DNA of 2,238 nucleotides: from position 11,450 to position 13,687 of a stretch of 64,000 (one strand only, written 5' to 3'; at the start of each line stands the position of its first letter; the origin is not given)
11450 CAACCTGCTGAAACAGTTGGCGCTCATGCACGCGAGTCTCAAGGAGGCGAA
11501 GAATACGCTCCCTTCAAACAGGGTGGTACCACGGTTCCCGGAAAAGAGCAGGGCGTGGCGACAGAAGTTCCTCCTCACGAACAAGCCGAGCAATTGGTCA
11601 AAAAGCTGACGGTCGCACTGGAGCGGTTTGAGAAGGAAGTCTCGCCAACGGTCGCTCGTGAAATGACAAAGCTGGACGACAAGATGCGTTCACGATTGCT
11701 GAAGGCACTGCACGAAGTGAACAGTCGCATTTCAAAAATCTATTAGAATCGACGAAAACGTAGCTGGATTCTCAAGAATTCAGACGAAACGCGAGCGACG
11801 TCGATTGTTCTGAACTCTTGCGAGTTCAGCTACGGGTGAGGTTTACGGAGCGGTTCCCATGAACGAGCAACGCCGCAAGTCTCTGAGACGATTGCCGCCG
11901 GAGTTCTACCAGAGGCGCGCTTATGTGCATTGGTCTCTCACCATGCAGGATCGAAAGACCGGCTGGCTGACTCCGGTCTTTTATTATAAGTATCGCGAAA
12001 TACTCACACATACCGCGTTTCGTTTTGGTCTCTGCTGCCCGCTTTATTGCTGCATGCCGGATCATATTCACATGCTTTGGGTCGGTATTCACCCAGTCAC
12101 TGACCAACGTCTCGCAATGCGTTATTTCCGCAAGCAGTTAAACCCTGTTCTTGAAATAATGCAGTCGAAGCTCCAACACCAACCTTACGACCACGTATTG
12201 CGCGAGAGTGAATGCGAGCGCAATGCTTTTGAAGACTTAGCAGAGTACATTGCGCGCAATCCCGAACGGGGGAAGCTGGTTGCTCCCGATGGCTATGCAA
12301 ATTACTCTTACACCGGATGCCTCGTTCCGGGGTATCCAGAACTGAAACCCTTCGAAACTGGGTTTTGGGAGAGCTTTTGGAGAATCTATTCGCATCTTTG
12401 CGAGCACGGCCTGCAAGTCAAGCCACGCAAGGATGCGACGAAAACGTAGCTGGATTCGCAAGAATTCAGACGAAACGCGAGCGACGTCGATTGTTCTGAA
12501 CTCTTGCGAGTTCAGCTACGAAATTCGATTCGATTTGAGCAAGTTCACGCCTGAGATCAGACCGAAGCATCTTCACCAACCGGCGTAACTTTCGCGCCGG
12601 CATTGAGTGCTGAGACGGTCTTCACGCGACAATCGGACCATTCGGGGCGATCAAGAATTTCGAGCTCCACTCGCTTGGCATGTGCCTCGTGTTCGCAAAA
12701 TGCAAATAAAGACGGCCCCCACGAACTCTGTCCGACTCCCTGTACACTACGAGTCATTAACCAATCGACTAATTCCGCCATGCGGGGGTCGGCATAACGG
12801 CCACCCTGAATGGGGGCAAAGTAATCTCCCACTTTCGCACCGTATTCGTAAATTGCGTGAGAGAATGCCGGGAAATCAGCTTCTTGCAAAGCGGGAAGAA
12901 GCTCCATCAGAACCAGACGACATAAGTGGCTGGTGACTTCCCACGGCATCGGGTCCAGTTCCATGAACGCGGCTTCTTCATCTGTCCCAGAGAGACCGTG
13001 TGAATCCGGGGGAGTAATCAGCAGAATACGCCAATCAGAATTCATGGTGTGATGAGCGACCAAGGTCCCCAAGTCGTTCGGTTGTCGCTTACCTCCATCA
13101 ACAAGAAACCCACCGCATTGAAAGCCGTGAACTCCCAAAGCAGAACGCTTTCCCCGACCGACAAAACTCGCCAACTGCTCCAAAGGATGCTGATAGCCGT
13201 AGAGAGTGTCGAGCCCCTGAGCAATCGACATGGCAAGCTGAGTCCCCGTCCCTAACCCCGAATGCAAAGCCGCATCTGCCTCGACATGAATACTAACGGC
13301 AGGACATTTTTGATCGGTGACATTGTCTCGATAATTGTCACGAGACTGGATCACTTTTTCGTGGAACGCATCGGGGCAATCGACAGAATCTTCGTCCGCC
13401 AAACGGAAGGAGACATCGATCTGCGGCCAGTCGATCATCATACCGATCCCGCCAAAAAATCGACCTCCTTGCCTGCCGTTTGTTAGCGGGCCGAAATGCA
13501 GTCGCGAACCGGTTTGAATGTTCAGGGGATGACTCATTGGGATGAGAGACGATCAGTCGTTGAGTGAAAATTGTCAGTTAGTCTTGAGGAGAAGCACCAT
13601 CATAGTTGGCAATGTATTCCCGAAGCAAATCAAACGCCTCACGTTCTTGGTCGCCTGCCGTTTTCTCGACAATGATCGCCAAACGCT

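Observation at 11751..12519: RAYT gene bracketed by two nearly identical 83-nt REPIN-like hairpins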

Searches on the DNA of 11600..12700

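Call 92: search_rna_families(source=window, start=11600, end=12700, threshold=evalue, max_evalue=1)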
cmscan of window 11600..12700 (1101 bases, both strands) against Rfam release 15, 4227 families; matches with E-value up to 1: 2.
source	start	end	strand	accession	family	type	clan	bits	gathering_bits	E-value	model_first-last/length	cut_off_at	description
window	12445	12520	+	RF04145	MIR8706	Gene; miRNA;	-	22.6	95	0.15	1-101/101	no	MIR8706 microRNA precursor family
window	11711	11829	+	RF00628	RgsA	Gene; sRNA;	-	15.4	88.4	0.36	1-194/194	no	RgsA sRNA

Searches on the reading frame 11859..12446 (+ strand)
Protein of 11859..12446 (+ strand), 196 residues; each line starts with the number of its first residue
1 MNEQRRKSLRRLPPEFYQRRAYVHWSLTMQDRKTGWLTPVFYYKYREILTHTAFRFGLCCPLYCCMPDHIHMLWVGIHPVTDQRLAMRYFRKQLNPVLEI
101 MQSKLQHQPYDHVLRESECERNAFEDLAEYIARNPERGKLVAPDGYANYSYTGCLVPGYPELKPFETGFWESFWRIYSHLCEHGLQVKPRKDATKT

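Call 4: search_protein_families(library=pfam, proteins=[window:11859-12446:+], max_evalue=0.01)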
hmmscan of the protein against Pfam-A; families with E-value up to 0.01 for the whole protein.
window:11859-12446:+ (196 aa): 1 family
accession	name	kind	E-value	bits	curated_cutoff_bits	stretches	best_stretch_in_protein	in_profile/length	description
PF01797.21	Y1_Tnp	-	0.0076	16.8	23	0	21-106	5-88/121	Transposase IS200 like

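Call 9: search_protein_families(library=ncbifam, proteins=[window:11859-12446:+], max_evalue=0.01)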
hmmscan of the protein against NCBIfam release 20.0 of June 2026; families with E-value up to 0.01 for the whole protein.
window:11859-12446:+ (196 aa): 1 family
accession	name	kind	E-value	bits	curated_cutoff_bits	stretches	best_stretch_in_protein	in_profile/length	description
NF047646.1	REP_Tyr_transpos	equivalog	5.5e-05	23.1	80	1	47-142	36-138/146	REP-associated tyrosine transposase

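Call 17: find_homologous_proteins(query=window:11859-12446:+)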
Query window:11859-12446:+ (196 aa): 1247 proteins with E <= 0.001 among 1262 candidates; the best 120 are listed.
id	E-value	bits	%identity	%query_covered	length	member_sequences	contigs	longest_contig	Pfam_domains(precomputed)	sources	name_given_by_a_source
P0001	3.6e-137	473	100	100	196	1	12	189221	-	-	-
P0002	2.3e-118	412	87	99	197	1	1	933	-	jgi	-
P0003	7.7e-104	364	77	100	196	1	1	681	-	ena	-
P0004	6.5e-101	355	76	100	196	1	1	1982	-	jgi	jgi:putative transposase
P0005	5.7e-100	351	74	99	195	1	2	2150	-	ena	-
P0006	8.0e-99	348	74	98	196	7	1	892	-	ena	-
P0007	1.9e-98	346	74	99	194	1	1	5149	-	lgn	-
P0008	4.0e-97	342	73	96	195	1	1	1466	-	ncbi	-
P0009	1.1e-95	337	72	98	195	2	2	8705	-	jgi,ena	-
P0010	2.1e-95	336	72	98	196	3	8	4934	-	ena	-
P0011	2.2e-95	336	73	95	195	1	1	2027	-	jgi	-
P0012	1.4e-94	334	70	100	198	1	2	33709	-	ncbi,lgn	ncbi:MAG: hypothetical protein WD069_04990 [Planctomycetales bacterium]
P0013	2.3e-94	333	71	96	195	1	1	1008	-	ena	-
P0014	2.9e-94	333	71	96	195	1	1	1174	-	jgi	-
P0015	3.2e-94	333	70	98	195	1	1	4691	-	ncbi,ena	-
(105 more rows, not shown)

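Call 25: search_solved_structures(query=window:11859-12446:+, max_evalue=1, show_alignments=2)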
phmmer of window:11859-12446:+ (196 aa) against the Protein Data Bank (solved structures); distinct sequences matched with E-value up to 1: 0.

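Call 44: search_protein_representatives(protein=window:11859-12446:+)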
Query: 196 residues. Proteins with E-value up to 0.001 (for the whole library): 601; up to 1e-10: 319; up to 1e-30: 85. The best 150 are listed.
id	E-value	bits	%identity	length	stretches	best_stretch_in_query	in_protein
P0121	8.7e-73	261.0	60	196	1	7-185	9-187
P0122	1.2e-61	224.5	51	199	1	8-188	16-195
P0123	5.2e-56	206.1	57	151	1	42-185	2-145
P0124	2.9e-55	203.7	59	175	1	27-161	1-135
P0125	7.0e-52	192.6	65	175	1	8-125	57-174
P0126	8.0e-50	185.9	60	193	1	5-129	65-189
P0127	1.1e-49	185.5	66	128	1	7-125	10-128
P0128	1.4e-49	185.1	66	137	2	6-70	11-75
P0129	9.0e-49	182.5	47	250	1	3-180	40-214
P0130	1.8e-47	178.2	49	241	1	2-179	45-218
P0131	2.4e-47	177.8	75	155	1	7-101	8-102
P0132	6.7e-47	176.4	46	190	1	9-178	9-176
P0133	8.7e-46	172.7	47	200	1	6-182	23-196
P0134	4.3e-45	170.5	48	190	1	4-185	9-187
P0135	1.0e-44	169.3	68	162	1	7-111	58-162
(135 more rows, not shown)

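Call 47: search_solved_structures(query=A3, max_evalue=10, show_alignments=2)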
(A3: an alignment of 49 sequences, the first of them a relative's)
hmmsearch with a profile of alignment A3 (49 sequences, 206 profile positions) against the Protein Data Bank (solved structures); distinct sequences matched with E-value up to 10: 9.
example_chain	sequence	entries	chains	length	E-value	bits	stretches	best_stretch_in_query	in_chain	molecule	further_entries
4er8_A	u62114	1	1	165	2e-10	43.6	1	32-159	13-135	TnpArep for protein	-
2xm3_A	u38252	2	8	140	0.012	18.2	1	40-90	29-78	TRANSPOSASE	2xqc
2xo6_A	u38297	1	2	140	0.012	18.1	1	40-90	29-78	TRANSPOSASE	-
2xma_A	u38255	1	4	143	0.013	18.1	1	40-90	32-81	TRANSPOSASE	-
2fyx_A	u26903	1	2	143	0.035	16.7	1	11-87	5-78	transposase, putative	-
4gs0_A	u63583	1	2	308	0.4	13.2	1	155-197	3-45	Tyrosine-protein phosphatase non-receptor type 6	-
4hjq_A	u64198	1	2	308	0.4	13.2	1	155-197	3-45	Tyrosine-protein phosphatase non-receptor type 6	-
6gqz_A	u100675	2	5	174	0.47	13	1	15-48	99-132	Neutrophil gelatinase-associated lipocalin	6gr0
2f4f_A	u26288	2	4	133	0.74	12.4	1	41-84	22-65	Transposase, putative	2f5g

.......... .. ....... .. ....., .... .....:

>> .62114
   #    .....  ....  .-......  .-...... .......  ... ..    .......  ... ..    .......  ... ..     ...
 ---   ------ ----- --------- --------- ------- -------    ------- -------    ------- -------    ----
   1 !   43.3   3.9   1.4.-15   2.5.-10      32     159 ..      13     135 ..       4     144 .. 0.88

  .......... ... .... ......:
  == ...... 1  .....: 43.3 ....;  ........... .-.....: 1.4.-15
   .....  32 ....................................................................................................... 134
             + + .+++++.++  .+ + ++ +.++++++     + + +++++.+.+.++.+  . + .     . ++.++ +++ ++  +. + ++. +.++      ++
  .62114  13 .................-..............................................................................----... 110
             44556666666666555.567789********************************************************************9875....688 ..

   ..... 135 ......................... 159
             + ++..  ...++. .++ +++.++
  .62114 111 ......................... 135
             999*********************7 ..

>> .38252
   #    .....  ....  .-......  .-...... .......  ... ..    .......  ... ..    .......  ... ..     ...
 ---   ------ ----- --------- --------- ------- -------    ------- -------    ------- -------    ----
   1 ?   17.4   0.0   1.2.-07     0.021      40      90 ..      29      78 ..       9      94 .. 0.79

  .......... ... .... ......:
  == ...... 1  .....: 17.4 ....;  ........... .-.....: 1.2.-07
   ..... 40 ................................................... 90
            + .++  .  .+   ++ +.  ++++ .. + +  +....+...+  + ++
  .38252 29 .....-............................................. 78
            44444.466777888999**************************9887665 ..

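Call 48: search_protein_families(library=ncbifam, alignment_id=A3, max_evalue=0.01)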
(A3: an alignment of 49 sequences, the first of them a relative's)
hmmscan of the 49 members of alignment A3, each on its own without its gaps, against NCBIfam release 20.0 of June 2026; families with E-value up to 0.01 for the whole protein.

A. member 1, P0001 (196 aa): 1 family
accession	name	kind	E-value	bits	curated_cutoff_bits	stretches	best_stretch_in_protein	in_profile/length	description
NF047646.1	REP_Tyr_transpos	equivalog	5.5e-05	23.1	80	1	47-142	36-138/146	REP-associated tyrosine transposase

B. families by the number of members that match (of 49 scanned): 2 families
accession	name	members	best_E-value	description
NF047646.1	REP_Tyr_transpos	49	2.7e-18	REP-associated tyrosine transposase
NF033573.1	transpos_IS200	5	1.5e-05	IS200/IS605 family transposase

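Call 62: predict_structure(alignment_id=A3)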
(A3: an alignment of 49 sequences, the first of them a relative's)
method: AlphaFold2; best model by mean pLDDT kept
length: 196 residues; sequences in the alignment: 49
mean_pLDDT: 93.7   pTM: 0.88
mean pLDDT of the five models: 93.7, 93.5, 93.4, 93.1, 93.1
residues with pLDDT >= 90: 166; 70-90: 19; 50-70: 9; < 50: 2
segments of 3 or more residues with pLDDT < 50: none
pLDDT, mean of each block of 10 residues (from residue 1): 62 95 98 98 98 98 99 97 98 98 97 89 93 98 98 98 97 97 87 67
secondary structure, 60 per line:
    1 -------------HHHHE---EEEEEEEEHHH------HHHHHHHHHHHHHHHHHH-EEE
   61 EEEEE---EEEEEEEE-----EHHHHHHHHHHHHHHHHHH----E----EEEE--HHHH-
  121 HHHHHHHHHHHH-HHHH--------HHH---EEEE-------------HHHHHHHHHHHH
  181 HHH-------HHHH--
elements in order: H14-17 E22-29 H39-56 E58-65 E69-76 H83-100 E110-113 H116-119 H121-132 H134-137 E152-155 H169-183 H191-194

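Call 69: find_encoding_contigs(protein=P0002, flank=1500, max_places=2)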
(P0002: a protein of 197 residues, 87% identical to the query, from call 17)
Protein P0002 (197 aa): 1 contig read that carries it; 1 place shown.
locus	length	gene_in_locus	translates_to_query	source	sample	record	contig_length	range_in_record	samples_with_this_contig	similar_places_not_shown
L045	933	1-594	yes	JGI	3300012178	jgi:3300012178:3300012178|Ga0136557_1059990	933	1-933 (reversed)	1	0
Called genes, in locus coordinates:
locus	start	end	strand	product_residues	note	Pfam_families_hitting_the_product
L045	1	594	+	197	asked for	?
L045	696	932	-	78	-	?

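Call 70: find_encoding_contigs(protein=P0004, flank=1500, max_places=2)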
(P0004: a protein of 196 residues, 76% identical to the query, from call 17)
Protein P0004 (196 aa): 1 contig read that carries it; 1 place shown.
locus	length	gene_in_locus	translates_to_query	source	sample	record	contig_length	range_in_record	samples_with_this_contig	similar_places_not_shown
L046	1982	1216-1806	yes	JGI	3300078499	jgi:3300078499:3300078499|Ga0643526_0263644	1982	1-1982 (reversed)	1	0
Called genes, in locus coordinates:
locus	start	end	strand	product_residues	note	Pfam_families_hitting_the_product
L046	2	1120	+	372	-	?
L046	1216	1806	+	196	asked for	-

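Call 71: find_encoding_contigs(protein=P0007, flank=1500, max_places=2)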
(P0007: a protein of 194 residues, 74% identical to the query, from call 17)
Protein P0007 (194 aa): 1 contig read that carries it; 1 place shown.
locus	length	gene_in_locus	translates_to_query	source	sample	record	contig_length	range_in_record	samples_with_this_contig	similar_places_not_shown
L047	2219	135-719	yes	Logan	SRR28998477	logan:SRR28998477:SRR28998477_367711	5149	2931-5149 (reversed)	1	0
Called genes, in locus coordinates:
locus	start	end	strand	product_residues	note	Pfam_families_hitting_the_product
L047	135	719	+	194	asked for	-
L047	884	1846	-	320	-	PF00248:Aldo_ket_red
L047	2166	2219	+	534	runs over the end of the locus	-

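Call 77: fold_search(model_id=the predicted structure, library=pdb)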
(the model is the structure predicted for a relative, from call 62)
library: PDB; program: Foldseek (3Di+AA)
matches with E <= 10: 799; with E <= 0.001: 25
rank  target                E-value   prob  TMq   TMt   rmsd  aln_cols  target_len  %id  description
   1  4er8_A                2.0e-07  1.00  0.59  0.69   2.6       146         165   16  Structure of the REP associates tyrosine transposase bound to a REP hairpin (released 2012-08-15)
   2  2a6o_A                9.2e-05  1.00  0.43  0.54  10.0       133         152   11  Crystal Structure of the ISHp608 Transposase in Complex with Stem-loop DNA (released 2005-10-25)
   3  2vju_A                1.2e-04  1.00  0.43  0.62   6.3       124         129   11  Crystal structure of the IS608 transposase in complex with the complete Right end 35-mer DNA and manganese (released 2008-02-19)
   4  2a6m_B                1.4e-04  1.00  0.42  0.54  14.5       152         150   12  Crystal Structure of the ISHp608 Transposase (released 2005-10-25)
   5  2vju_B                1.9e-04  1.00  0.43  0.60   5.8       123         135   11  Crystal structure of the IS608 transposase in complex with the complete Right end 35-mer DNA and manganese (released 2008-02-19)
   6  2f4f_A                2.0e-04  1.00  0.41  0.59  13.4       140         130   17  Crystal structure of IS200 transposase (released 2005-12-13)
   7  2a6m_A                2.2e-04  1.00  0.42  0.61   7.5       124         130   11  Crystal Structure of the ISHp608 Transposase (released 2005-10-25)
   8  2vic_A                2.2e-04  1.00  0.42  0.53  12.4       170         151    9  CRYSTAL STRUCTURE OF THE ISHP608 TRANSPOSASE IN COMPLEX with Left end 26- mer DNA and manganese (released 2008-02-19)
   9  2vic_B                2.9e-04  1.00  0.44  0.64   6.3       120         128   12  CRYSTAL STRUCTURE OF THE ISHP608 TRANSPOSASE IN COMPLEX with Left end 26- mer DNA and manganese (released 2008-02-19)
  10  2ec2_B                2.9e-04  1.00  0.42  0.59   7.5       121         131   18  Crystal structure of transposase from Sulfolobus tokodaii (released 2007-02-27)
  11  2vjv_A                3.1e-04  1.00  0.42  0.64   6.2       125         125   11  Crystal structure of the IS608 transposase in complex with left end 26-mer DNA hairpin and a 6-mer DNA representing th (released 2008-02-19)
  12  6fi8_B                3.5e-04  1.00  0.42  0.62   6.0       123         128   11  Crystal structure of the IS608 transposase in complex with left end 29-mer DNA hairpin and a 6-mer DNA representing th (released 2018-03-28)
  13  2xqc_D                3.5e-04  1.00  0.43  0.61   9.2       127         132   16  DEINOCOCCUS RADIODURANS ISDRA2 TRANSPOSASE COMPLEXED WITH LEFT END RECOGNITION AND CLEAVAGE SITE AND ZN (released 2010-10-13)
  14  2xma_B                4.2e-04  1.00  0.43  0.60   6.3       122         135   15  DEINOCOCCUS RADIODURANS ISDRA2 TRANSPOSASE RIGHT END DNA COMPLEX (released 2010-10-13)
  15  2xm3_A                4.2e-04  1.00  0.43  0.64   6.1       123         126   15  Deinococcus radiodurans ISDra2 Transposase Left end DNA complex (released 2010-10-13)
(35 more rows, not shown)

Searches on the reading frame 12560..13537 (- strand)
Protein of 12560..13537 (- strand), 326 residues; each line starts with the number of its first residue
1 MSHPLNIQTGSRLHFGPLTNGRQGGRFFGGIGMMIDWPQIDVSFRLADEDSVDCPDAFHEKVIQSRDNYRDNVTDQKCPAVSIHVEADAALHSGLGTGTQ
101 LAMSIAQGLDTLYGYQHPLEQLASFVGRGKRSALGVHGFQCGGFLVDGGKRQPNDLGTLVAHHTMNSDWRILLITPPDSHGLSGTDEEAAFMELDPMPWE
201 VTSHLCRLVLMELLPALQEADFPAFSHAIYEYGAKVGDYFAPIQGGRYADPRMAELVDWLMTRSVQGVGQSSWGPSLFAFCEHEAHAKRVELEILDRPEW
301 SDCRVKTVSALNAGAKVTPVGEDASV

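Call 4: search_protein_families(library=pfam, proteins=[window:12560-13537:-], max_evalue=0.01)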
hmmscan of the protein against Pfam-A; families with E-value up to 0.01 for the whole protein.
window:12560-13537:- (326 aa): 2 families
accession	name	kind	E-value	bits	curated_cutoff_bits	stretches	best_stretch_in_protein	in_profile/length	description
PF08544.19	GHMP_kinases_C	-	1.1e-06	29.3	21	1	213-293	1-78/85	GHMP kinases C terminal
PF00288.32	GHMP_kinases_N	-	9.1e-06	26.3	22.3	1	75-136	15-73/87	GHMP kinases N terminal domain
